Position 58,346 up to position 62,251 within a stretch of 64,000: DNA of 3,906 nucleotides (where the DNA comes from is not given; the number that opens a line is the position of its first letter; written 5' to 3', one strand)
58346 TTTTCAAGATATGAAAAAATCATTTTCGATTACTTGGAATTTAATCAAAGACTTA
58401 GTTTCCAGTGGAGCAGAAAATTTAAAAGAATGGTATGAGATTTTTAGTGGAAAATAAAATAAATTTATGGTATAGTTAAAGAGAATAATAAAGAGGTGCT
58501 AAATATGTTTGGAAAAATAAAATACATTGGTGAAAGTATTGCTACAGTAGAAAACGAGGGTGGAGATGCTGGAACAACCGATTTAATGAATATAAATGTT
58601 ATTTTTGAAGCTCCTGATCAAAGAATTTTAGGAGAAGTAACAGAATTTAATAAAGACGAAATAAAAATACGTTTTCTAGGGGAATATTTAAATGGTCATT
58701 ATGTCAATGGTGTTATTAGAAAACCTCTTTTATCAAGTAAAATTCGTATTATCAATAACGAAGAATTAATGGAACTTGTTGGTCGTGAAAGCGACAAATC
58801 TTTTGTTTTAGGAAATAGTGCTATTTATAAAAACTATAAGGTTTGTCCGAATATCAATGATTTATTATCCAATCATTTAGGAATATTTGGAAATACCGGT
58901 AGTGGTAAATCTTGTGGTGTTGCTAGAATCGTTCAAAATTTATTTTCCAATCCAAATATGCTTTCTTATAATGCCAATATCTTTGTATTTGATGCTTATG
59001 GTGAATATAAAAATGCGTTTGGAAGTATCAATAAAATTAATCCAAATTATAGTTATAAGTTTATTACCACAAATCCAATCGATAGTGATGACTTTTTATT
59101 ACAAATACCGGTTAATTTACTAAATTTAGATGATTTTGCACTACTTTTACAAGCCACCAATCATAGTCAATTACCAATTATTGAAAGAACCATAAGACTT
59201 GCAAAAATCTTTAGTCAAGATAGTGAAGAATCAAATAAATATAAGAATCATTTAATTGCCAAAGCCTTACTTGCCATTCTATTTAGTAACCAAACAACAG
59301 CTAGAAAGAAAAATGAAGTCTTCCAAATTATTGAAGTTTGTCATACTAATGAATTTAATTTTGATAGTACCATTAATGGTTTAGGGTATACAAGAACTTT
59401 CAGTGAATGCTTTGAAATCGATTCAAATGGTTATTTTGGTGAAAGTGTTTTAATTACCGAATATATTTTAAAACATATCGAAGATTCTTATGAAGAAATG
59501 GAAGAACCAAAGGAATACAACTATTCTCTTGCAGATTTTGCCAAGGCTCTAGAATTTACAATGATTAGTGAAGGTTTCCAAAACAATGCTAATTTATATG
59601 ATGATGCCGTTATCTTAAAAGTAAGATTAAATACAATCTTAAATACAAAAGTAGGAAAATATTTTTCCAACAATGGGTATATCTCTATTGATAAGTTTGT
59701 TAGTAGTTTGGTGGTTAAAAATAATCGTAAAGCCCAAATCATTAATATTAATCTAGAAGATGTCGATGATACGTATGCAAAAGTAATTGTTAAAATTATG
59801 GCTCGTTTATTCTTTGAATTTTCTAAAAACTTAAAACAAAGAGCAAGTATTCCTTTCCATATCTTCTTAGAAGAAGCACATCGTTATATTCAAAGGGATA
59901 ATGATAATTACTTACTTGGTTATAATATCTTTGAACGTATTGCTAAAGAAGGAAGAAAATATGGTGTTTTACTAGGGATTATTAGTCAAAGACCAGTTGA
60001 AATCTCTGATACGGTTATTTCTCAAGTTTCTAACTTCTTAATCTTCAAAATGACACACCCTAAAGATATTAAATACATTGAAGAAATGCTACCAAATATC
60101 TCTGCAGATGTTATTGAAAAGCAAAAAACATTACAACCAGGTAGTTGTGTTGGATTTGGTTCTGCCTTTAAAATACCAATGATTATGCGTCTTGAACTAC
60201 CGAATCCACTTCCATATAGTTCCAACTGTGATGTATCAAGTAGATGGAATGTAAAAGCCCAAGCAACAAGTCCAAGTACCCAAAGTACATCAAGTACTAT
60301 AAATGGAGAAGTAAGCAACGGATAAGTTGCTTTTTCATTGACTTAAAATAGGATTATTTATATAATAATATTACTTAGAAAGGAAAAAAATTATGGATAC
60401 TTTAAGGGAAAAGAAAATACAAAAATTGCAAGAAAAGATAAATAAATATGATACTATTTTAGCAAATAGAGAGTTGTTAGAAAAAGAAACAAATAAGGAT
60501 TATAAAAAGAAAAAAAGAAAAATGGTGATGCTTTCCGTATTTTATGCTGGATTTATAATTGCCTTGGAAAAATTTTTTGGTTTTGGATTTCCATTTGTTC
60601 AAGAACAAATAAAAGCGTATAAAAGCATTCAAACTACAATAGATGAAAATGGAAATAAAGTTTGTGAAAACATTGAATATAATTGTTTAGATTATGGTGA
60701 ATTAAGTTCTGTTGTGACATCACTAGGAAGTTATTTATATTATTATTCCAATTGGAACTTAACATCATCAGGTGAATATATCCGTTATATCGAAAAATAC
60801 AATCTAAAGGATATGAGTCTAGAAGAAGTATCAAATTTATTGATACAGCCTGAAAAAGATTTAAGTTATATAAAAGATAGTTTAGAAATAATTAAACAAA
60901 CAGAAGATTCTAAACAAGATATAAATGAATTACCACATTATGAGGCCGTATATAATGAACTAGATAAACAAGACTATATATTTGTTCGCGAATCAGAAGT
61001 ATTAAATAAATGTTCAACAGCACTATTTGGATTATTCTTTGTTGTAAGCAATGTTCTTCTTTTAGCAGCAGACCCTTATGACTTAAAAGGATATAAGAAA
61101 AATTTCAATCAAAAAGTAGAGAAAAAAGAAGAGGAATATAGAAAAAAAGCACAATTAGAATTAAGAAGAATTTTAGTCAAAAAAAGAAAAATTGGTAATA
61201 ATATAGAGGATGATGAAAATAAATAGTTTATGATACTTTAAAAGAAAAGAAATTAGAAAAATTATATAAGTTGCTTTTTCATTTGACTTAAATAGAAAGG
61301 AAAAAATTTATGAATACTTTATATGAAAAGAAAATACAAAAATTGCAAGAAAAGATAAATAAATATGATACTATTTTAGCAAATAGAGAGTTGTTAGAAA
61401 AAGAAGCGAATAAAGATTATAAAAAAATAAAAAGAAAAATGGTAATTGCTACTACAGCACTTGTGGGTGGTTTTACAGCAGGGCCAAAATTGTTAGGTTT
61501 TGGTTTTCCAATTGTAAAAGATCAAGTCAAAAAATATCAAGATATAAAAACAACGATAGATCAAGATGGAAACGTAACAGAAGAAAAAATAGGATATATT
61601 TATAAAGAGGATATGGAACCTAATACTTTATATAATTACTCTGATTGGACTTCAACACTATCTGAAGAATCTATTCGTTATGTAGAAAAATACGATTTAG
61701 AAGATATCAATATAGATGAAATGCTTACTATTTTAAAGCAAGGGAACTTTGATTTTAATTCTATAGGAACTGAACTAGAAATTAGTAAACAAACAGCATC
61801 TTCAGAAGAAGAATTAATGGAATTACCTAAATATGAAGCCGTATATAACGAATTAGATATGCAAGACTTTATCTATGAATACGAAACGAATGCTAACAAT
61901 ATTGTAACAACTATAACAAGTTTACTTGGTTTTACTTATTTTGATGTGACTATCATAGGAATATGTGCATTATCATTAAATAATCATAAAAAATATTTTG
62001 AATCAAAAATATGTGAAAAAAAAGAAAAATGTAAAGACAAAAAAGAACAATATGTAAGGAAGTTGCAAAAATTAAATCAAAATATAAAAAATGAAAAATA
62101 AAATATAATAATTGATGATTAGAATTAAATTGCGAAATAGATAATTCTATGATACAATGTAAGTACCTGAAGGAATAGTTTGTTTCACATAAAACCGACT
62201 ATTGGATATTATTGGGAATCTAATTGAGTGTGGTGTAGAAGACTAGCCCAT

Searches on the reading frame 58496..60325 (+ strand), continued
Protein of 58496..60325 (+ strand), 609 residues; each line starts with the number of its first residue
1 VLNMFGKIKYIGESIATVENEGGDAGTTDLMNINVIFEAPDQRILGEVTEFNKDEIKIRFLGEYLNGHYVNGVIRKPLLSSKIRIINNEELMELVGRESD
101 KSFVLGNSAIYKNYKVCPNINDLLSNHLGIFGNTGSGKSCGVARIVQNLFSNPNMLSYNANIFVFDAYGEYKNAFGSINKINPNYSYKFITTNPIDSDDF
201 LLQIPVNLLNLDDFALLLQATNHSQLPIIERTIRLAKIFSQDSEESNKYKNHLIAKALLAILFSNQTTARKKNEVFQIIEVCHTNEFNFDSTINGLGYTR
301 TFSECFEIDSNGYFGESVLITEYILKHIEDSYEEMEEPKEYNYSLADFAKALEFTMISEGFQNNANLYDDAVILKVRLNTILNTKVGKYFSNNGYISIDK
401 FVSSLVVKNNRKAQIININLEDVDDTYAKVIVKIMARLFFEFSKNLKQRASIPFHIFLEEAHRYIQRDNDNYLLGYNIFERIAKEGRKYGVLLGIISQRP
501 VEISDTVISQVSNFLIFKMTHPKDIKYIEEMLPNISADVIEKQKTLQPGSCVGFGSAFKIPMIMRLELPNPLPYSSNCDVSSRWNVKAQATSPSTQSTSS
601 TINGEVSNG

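Call 57: get_annotated_region(hit=H3, flank=3500)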
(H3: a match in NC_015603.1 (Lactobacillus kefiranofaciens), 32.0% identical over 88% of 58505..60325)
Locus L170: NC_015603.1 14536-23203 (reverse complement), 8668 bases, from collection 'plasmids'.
description: Lactobacillus kefiranofaciens subsp. kefiranofaciens plasmid pWW2, complete sequence
organism: Lactobacillus kefiranofaciens (NCBI taxid 190905)
taxonomy: Bacteria; Bacillota; Bacilli; Lactobacillales; Lactobacillaceae; Lactobacillus; Lactobacillus kefiranofaciens
host: -; source: -; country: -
typing (MOB-suite, as given by PLSDB): conjugative; replicon rep_cluster_707; relaxase MOBQ; mating-pair formation MPF_T
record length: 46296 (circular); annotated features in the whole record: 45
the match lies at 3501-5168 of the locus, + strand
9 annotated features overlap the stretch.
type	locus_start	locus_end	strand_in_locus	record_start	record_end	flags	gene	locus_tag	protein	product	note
CDS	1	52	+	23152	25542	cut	-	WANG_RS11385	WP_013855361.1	protein kinase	GO:0006468 - protein phosphorylation [Evidence IEA]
CDS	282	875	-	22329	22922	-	-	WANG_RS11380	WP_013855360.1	recombinase family protein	GO:0006310 - DNA recombination [Evidence IEA]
CDS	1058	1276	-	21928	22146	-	-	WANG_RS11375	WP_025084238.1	hypothetical protein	-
CDS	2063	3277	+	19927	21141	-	-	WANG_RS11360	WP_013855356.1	SIR2 family protein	-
CDS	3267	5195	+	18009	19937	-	-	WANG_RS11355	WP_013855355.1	ATP-binding protein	-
CDS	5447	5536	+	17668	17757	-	-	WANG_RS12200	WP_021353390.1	putative holin-like toxin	-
CDS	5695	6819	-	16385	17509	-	-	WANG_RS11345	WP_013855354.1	ArdC-like ssDNA-binding domain-containing protein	-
CDS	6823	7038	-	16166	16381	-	-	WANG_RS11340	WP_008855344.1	hypothetical protein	-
CDS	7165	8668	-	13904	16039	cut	topB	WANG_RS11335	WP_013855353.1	type IA DNA topoisomerase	GO:0006265 - DNA topological change [Evidence IEA]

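Call 75: list_cluster_members(proteins=[P0121, P0125, window:58505-60325:+, window:58496-60325:+])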
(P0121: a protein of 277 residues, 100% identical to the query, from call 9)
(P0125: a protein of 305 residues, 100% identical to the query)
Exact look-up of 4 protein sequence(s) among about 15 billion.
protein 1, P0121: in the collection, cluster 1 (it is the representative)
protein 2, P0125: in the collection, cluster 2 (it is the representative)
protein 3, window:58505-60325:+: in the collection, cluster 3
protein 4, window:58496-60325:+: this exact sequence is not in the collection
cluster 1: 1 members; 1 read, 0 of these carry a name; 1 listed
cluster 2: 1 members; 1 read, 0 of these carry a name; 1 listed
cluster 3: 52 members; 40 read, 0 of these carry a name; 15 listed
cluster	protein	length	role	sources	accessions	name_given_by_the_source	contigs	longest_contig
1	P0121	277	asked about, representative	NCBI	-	-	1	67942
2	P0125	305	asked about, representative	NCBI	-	-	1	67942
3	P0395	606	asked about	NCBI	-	-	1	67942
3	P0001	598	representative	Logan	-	-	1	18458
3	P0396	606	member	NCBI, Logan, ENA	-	-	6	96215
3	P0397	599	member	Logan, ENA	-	-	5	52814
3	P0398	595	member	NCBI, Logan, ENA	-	-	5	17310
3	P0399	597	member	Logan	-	-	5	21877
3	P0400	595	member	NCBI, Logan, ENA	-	-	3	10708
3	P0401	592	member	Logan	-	-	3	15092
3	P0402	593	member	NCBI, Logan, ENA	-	-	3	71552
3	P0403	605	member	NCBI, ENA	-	-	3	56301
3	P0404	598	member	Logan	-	-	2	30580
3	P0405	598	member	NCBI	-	-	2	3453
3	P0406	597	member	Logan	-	-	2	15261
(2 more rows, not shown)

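Call 76: find_related_loci(query=A1, collection=viral_contigs, flank=5000)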
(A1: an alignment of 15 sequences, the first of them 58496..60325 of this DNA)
Query A1 (609 aa) in viral_contigs; peptide patterns used: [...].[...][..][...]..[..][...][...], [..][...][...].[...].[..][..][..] (x = any residue, [..] = any of these).
104 stretches matched a pattern; 3 encode a relative of the query (tblastn E <= 1e-3); 3 distinct loci.
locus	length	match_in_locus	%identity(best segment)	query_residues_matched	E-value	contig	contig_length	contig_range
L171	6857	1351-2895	31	96-586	3e-78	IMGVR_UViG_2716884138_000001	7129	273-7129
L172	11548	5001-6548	28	101-584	8e-67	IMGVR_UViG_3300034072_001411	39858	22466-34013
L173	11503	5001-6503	30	105-586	2e-66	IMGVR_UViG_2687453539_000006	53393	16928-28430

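Call 81: search_protein_families(library=padloc, alignment_id=A4, max_evalue=0.00001)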
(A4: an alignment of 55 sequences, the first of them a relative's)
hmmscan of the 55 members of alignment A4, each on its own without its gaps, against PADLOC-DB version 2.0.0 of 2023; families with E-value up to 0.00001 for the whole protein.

A. member 1, L017:9933-10805:+ (291 aa): 0 families

B. families by the number of members that match (of 55 scanned): 34 families (the first 25 are shown)
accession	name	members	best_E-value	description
PDLC04839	PDC-S04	3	1.2e-13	-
PDLC04836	PDC-S04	2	2.7e-102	-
PDLC04837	PDC-S04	2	4.2e-63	-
PDLC04840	PDC-S04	2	9.9e-30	-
PDLC03963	SoFic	2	3.5e-27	-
PDLC02926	HTH_VI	2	4.2e-16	-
PDLC03947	RmrA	2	7.7e-13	-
PDLC03954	RmrA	2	1.4e-12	-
PDLC03951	RmrA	2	1.4e-12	-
PDLC04142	capH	2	3.5e-09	capH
PDLC05078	PDC-S72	1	1.3e-110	-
PDLC04135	mad3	1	2e-34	mads_3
PDLC04838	PDC-S04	1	1.1e-23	-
PDLC02215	QatD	1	1.1e-16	-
PDLC02904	pVip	1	1.5e-13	Viperins associated with kinases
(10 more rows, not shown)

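Call 82: search_protein_families(library=pfam, alignment_id=A4, max_evalue=0.00001)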
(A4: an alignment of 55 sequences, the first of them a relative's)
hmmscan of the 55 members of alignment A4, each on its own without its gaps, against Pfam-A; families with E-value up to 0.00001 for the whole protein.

A. member 1, L017:9933-10805:+ (291 aa): 0 families

B. families by the number of members that match (of 55 scanned): 61 families (the first 25 are shown)
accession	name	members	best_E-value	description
PF02661.23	Fic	3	2.6e-17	Fic/DOC family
PF01381.28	HTH_3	2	3.2e-25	Helix-turn-helix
PF04055.27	Radical_SAM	2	3.6e-23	Radical SAM superfamily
PF12844.13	HTH_19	2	9.7e-17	Helix-turn-helix domain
PF13560.12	HTH_31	2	1.1e-15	Helix-turn-helix domain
PF13443.12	HTH_26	2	2.4e-06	Cro/C1-type HTH DNA-binding domain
PF00871.23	Acetate_kinase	1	8.1e-153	Acetokinase family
PF13306.12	LRR_5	1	1.6e-121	BspA type Leucine rich repeat region (6 copies)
PF09334.17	tRNA-synt_1g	1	6.7e-114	tRNA synthetases class I (M)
PF06160.17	EzrA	1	9.5e-97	Septation ring formation regulator, EzrA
PF01026.27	TatD_DNase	1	5.2e-70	TatD related DNase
PF00079.25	Serpin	1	1.1e-64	Serpin (serine protease inhibitor)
PF13561.12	adh_short_C2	1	4.2e-60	Enoyl-(Acyl carrier protein) reductase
PF00106.31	adh_short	1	2.8e-52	short chain dehydrogenase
PF08459.17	UvrC_RNaseH_dom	1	5.2e-48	UvrC RNAse H endonuclease domain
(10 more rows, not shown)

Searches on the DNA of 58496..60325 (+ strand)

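Call 70: search_rna_families(sources=[L001, L003, L005, L006, L017, L022, L029, L032], threshold=gathering)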
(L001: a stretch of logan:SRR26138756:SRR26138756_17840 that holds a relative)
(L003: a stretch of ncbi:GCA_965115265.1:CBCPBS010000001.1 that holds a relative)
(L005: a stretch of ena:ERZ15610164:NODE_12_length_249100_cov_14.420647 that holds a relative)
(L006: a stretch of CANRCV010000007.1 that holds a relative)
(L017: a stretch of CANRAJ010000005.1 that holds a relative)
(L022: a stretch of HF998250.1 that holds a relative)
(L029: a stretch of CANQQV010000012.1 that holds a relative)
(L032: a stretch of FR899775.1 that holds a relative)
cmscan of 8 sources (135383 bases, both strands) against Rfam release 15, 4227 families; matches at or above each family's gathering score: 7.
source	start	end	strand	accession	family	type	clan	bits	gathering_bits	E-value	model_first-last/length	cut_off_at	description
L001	10711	10892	+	RF00013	6S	Gene;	-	65.8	46.4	1.9e-10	1-187/187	no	6S / SsrS RNA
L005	9816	9990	+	RF00013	6S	Gene;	-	64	46.4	5.1e-10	1-187/187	no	6S / SsrS RNA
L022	9870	10056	+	RF00013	6S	Gene;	-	56.3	46.4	3.5e-08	1-187/187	no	6S / SsrS RNA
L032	10754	10937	+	RF00013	6S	Gene;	-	54.9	46.4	7.7e-08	1-187/187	no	6S / SsrS RNA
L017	10842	11022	+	RF00013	6S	Gene;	-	50.6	46.4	8e-07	1-187/187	no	6S / SsrS RNA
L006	3002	3182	+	RF00013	6S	Gene;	-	49.6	46.4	1.4e-06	1-187/187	no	6S / SsrS RNA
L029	10082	10267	+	RF00013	6S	Gene;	-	48.2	46.4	3e-06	1-187/187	no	6S / SsrS RNA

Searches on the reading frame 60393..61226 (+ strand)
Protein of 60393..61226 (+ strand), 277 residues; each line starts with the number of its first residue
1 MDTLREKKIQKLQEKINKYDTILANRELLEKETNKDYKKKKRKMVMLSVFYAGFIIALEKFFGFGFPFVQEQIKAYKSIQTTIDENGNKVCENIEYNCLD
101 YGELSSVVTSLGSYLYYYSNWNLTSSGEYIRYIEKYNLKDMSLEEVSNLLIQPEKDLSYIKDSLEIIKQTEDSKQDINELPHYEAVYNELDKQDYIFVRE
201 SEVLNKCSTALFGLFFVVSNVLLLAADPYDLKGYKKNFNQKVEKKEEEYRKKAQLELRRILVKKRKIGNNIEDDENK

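Call 3: search_protein_families(library=pfam, proteins=[window:60393-61226:+], max_evalue=0.1)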
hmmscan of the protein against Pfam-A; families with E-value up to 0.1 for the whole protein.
window:60393-61226:+ (277 aa): 2 families
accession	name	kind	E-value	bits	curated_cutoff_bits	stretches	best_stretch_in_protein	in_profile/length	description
PF09716.15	ETRAMP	-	0.00042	20.7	29.1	1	23-67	32-76/81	Malarial early transcribed membrane protein (ETRAMP)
PF18877.6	SSSPR-51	-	0.029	14.7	27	1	70-90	23-43/48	SSSPR-51 domain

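Call 4: search_protein_families(library=padloc, proteins=[window:60393-61226:+], max_evalue=0.1)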
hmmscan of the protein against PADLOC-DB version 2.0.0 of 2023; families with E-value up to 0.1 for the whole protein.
window:60393-61226:+ (277 aa): 0 families

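Call 5: search_protein_families(library=ncbifam, proteins=[window:60393-61226:+], max_evalue=0.1)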
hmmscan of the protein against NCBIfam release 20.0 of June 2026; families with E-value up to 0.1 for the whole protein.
window:60393-61226:+ (277 aa): 3 families
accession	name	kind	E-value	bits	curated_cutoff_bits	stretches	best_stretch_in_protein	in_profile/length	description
NF000473.1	vanY_BG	exception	0.017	14.5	400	1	33-100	3-73/274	VanY-B/VanY-G family D-Ala-D-Ala carboxypeptidase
NF002175.0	PRK01022.1-2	equivalog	0.036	13.5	373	1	222-257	45-80/228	hypothetical protein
TIGR01495.1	ETRAMP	paralog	0.082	12.9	32.75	0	29-66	36-73/85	ETRAMP family protein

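Call 9: find_homologous_proteins(query=window:60393-61226:+, max_evalue=0.001)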
Query window:60393-61226:+ (277 aa): 4 proteins with E <= 0.001 among 1314 candidates.
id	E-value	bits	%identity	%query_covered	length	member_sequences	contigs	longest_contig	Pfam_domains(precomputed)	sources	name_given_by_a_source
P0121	1.8e-173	593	100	100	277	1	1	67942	-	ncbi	-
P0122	2.1e-56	209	46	94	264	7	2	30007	-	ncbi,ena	-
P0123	1.1e-55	207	49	86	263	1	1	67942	-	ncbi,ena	-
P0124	2.7e-49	186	46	87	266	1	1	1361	-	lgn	-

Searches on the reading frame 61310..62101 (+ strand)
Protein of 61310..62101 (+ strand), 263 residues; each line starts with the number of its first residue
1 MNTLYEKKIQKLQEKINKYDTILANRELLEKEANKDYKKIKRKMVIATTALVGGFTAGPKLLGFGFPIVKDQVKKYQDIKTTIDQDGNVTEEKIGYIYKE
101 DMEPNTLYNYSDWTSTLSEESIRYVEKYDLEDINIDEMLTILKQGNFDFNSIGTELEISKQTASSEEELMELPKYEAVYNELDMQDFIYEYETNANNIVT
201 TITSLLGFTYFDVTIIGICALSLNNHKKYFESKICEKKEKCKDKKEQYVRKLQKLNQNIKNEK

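Call 3: search_protein_families(library=pfam, proteins=[window:61310-62101:+], max_evalue=0.1)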
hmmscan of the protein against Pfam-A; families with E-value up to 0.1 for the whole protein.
window:61310-62101:+ (263 aa): 2 families
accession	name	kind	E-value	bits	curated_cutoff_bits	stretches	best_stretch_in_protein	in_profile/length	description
PF09935.14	DUF2167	-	0.00096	18.9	25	1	79-150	30-96/238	Protein of unknown function (DUF2167)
PF22980.2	Myb_DNA-bind_8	-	0.055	13.2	27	0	138-164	8-38/50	Myb-like DNA-binding domain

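Call 4: search_protein_families(library=padloc, proteins=[window:61310-62101:+], max_evalue=0.1)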
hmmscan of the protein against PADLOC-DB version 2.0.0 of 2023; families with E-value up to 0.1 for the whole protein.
window:61310-62101:+ (263 aa): 0 families

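Call 5: search_protein_families(library=ncbifam, proteins=[window:61310-62101:+], max_evalue=0.1)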
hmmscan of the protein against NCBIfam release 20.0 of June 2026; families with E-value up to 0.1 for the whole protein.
window:61310-62101:+ (263 aa): 0 families
